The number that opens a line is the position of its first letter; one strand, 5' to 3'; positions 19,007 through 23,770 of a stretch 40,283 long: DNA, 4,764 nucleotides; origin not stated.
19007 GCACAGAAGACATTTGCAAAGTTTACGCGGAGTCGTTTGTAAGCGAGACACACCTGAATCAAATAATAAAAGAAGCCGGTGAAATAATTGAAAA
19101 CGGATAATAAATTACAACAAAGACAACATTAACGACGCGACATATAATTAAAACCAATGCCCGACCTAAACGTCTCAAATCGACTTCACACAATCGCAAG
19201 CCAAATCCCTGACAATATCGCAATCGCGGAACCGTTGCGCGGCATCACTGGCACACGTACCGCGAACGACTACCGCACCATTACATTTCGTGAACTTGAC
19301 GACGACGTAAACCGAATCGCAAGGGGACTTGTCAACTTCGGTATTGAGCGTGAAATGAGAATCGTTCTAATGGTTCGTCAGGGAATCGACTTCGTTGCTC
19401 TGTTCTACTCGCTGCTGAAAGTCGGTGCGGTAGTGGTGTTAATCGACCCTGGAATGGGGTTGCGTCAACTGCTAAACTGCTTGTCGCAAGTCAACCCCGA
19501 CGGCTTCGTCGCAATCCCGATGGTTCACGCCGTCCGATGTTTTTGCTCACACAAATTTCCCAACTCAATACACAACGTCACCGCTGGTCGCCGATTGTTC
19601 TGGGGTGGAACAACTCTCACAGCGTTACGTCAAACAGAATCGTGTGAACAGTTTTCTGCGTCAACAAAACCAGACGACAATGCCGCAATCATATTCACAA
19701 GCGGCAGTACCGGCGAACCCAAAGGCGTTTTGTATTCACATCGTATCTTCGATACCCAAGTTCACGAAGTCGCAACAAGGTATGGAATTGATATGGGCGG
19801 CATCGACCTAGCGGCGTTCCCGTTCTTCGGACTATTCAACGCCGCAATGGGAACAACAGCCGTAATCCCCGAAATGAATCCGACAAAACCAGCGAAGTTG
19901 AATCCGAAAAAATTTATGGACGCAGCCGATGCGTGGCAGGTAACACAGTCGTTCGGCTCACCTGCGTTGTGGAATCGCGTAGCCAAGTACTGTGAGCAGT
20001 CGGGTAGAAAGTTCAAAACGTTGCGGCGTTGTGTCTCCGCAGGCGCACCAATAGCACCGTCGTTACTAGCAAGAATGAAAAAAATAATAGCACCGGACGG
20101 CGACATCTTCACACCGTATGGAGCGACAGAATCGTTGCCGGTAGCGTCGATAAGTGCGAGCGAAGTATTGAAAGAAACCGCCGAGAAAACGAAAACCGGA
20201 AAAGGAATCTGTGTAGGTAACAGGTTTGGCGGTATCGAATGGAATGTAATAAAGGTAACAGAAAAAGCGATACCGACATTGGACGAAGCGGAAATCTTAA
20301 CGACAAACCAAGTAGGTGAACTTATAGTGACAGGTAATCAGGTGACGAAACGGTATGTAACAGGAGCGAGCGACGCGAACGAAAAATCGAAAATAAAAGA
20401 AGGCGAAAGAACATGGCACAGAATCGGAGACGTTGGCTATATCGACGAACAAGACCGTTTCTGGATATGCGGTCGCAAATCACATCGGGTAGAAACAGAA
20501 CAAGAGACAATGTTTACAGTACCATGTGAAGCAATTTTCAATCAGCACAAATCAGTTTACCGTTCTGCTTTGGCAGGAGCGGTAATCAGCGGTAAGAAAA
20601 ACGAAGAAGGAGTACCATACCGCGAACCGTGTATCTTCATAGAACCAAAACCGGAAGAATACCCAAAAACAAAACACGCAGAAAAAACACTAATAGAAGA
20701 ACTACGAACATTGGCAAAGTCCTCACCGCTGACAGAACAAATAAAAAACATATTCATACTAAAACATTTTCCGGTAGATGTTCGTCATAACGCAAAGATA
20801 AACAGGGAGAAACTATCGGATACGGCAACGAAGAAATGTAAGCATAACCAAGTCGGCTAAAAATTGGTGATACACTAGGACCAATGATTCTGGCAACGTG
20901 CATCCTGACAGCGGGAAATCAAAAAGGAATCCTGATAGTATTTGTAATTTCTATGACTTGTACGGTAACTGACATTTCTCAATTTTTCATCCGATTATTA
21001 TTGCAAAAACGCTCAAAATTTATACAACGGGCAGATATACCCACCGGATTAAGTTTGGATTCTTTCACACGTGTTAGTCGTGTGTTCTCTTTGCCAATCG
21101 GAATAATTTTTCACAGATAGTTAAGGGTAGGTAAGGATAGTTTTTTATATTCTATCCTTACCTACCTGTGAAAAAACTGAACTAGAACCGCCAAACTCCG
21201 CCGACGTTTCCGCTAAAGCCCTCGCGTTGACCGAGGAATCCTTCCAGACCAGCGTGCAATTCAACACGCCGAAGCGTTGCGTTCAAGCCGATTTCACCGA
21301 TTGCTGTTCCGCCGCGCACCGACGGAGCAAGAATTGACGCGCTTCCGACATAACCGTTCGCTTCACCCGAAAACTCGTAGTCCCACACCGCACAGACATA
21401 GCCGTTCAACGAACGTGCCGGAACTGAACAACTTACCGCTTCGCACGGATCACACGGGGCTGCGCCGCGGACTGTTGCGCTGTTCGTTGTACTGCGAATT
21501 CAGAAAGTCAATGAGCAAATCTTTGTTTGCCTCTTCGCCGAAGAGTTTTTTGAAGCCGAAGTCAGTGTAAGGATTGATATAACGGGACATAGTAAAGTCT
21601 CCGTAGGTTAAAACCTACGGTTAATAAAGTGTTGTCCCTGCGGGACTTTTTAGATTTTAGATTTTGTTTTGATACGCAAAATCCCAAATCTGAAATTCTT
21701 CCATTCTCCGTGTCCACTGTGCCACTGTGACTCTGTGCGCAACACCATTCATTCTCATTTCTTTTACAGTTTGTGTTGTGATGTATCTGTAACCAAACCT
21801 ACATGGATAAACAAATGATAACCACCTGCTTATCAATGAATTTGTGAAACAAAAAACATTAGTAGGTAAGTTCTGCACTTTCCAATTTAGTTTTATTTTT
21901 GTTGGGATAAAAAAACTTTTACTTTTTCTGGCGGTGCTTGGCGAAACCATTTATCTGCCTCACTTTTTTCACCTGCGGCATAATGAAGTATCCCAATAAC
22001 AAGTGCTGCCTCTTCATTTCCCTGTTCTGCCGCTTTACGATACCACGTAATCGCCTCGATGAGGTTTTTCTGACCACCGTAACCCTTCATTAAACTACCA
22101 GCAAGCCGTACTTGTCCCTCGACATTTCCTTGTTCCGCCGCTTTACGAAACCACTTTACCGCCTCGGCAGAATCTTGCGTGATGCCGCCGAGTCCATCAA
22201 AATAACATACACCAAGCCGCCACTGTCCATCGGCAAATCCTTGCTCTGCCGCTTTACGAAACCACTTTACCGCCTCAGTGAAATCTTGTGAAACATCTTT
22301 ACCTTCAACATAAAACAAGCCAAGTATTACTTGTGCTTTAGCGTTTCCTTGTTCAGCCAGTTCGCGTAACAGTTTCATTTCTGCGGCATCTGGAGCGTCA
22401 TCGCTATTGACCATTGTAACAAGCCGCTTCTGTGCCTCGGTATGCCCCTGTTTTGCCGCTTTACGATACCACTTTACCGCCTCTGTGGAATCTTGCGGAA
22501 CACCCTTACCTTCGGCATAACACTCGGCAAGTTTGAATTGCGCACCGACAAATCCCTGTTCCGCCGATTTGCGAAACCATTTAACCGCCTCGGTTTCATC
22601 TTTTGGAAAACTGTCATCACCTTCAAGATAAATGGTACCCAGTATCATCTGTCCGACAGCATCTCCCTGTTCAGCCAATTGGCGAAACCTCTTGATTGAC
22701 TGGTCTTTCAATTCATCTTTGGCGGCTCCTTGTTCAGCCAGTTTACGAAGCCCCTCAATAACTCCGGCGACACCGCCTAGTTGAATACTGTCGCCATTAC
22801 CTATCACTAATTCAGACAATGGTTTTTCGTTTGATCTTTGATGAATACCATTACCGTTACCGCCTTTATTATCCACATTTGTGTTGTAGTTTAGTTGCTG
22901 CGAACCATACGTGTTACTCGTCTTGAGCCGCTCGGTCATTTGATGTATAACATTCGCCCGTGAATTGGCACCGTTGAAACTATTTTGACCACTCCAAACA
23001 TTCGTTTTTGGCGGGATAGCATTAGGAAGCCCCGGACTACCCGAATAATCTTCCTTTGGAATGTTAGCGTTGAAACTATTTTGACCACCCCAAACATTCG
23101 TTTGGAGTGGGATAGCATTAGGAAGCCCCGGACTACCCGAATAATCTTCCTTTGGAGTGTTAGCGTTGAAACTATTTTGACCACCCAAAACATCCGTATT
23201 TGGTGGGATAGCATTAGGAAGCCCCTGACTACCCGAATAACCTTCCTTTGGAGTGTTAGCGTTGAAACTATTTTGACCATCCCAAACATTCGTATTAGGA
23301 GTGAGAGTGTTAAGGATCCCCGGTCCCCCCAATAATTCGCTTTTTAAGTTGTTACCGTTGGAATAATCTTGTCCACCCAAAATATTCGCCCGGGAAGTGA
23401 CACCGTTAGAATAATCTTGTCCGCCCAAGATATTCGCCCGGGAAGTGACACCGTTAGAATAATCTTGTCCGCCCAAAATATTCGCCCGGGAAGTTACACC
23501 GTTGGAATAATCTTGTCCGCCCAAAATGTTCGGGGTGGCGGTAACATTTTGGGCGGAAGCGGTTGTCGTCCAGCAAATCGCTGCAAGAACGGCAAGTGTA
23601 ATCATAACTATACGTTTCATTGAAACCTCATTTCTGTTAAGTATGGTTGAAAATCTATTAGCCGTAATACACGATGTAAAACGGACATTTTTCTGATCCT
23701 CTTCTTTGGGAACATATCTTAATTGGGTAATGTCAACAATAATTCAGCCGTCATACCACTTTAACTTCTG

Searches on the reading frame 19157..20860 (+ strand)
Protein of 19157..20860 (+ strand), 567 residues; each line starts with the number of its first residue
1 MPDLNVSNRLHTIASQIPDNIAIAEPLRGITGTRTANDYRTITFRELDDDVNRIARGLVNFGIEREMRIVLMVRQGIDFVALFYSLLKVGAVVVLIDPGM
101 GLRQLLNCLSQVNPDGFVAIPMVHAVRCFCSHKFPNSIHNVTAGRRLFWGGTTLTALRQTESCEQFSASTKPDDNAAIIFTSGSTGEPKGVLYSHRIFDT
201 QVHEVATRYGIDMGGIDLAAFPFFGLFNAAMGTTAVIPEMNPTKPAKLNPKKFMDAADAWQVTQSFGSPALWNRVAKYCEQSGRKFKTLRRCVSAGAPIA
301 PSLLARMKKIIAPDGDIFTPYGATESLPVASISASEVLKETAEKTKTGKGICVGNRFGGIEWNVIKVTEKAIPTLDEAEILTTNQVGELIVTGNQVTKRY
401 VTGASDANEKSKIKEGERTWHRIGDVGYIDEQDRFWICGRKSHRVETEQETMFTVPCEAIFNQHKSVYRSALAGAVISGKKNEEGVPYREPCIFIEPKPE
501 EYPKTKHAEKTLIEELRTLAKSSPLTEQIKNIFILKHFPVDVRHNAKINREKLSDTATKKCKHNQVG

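Call 9: search_protein_families(library=pfam, proteins=[window:19157-20860:+], max_evalue=0.001)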
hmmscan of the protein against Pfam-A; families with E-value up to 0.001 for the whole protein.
window:19157-20860:+ (567 aa): 1 family
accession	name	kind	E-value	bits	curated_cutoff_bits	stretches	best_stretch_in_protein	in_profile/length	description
PF00501.34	AMP-binding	-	1.8e-49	169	29.9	1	19-400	10-383/384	AMP-binding enzyme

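Call 28: find_related_loci(query=window:19157-20860:+, collection=genome_contigs, flank=10000)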
Query window:19157-20860:+ (567 aa) in genome_contigs; peptide patterns used: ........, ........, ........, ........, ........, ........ (x = any residue, [..] = any of these).
132 stretches matched a pattern, but none encodes a relative of the query by tblastn (E <= 1e-3).

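Call 51: find_related_loci(query=window:19157-20860:+, collection=metagenome_contigs, flank=10000)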
Query window:19157-20860:+ (567 aa) in metagenome_contigs; peptide patterns used: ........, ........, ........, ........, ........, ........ (x = any residue, [..] = any of these).
165 stretches matched a pattern, but none encodes a relative of the query by tblastn (E <= 1e-3).

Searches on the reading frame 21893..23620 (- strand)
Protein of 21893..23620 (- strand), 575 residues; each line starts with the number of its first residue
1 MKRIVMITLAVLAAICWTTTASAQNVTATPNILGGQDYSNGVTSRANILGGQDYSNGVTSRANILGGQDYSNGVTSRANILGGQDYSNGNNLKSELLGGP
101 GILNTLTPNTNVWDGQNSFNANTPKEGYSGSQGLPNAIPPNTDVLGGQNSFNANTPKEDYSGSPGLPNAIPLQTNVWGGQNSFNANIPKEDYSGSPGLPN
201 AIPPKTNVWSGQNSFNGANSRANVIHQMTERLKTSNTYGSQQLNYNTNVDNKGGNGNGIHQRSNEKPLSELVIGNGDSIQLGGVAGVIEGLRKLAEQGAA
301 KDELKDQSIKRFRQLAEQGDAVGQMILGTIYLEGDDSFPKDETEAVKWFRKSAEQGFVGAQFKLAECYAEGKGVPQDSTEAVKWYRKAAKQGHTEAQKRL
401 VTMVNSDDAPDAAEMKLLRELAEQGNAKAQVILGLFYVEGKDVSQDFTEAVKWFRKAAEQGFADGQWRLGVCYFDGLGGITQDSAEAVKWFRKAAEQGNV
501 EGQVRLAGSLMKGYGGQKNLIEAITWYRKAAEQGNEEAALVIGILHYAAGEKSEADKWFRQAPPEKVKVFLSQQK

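Call 9: search_protein_families(library=pfam, proteins=[window:21893-23620:-], max_evalue=0.001)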
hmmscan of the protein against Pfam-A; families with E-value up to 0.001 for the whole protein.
window:21893-23620:- (575 aa): 4 families
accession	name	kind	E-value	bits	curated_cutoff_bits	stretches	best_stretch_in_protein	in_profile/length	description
PF08238.18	Sel1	-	9.7e-56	184.7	30.7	5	360-393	3-36/36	Sel1 repeat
PF13432.12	TPR_16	-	5.8e-07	30.3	32.7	0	445-498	11-61/65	Tetratricopeptide repeat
PF23310.1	TPR_27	-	9.3e-05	22.5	27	0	489-554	17-79/110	Plant tetratrico peptide repeats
PF07719.23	TPR_2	-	0.00074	19.9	27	0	541-562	6-27/34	Tetratricopeptide repeat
